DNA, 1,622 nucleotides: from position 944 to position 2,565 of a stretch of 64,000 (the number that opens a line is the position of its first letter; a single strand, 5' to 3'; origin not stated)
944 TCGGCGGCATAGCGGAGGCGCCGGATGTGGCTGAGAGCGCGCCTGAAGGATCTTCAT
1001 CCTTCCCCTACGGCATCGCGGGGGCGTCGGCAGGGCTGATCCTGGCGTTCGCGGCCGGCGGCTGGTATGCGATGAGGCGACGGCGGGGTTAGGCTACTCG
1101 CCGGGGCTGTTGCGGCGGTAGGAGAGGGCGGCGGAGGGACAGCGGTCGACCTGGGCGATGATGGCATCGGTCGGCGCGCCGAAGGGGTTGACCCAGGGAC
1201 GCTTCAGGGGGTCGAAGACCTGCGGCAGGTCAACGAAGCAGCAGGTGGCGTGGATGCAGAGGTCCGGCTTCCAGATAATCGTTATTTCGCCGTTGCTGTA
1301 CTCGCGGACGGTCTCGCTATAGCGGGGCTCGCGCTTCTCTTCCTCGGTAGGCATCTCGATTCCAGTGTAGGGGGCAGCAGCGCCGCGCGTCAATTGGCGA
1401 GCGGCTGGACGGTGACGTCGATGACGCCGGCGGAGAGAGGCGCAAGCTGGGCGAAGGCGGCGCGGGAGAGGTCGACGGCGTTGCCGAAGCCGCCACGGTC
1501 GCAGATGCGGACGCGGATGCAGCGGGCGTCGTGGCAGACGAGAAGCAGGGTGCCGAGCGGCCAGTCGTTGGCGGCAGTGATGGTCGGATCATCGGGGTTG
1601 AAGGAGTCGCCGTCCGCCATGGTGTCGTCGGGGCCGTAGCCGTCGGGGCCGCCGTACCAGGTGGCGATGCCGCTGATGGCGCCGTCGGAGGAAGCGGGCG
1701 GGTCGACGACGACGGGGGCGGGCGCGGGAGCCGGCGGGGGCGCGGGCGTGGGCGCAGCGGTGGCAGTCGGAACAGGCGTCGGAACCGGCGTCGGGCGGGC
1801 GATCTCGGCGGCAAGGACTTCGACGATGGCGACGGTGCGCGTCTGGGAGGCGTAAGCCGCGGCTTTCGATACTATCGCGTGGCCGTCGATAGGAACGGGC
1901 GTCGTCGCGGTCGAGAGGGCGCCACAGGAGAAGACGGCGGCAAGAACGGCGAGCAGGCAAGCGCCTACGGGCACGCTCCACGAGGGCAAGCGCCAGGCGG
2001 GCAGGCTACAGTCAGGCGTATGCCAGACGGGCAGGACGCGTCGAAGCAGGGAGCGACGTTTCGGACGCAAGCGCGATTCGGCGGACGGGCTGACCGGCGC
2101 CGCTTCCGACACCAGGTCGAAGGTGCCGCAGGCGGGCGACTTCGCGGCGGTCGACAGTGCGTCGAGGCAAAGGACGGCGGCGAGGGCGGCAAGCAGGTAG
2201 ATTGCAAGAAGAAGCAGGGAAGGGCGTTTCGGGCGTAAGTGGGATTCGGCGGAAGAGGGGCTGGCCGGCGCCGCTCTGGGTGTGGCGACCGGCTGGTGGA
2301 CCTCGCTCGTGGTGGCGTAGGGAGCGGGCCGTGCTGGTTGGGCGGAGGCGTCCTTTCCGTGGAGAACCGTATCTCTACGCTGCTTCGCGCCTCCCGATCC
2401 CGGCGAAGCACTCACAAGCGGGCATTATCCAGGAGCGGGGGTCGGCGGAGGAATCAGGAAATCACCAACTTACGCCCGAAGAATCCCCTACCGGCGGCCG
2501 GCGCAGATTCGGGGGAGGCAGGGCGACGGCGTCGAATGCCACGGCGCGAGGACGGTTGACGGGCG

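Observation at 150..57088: Six of about eleven frame-breaking indels sit on one 7-mer, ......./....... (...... plus one base)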

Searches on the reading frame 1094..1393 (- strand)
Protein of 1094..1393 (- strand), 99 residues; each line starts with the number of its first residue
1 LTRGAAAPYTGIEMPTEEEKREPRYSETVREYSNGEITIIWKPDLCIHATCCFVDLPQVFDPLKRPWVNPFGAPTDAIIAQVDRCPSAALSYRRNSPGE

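Call 29: search_protein_families(library=pfam, proteins=[window:1094-1393:-], max_evalue=0.000001)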
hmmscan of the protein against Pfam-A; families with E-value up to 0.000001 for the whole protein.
window:1094-1393:- (99 aa): 1 family
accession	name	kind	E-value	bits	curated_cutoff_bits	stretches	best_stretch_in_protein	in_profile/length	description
PF06902.16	Fer4_19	-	6.4e-22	77.8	24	1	32-94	1-63/64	Divergent 4Fe-4S mono-cluster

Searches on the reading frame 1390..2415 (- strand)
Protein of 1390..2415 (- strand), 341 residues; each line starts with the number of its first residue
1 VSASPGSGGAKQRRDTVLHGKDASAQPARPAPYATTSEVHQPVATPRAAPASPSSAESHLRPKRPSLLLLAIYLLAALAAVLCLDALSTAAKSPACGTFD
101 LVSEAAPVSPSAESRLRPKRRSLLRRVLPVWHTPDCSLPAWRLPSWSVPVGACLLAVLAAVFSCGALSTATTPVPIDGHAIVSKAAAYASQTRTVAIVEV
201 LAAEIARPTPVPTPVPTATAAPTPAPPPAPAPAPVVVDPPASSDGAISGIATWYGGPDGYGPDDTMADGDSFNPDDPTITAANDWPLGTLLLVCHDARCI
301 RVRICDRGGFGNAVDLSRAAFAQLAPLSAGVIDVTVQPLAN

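Call 29: search_protein_families(library=pfam, proteins=[window:1390-2415:-], max_evalue=0.000001)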
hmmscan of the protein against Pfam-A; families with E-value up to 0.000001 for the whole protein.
window:1390-2415:- (341 aa): 1 family
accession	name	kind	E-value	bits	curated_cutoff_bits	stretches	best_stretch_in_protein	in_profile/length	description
PF03330.24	DPBB_1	-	1.3e-09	38.6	28.8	1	248-336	3-83/83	Lytic transglycolase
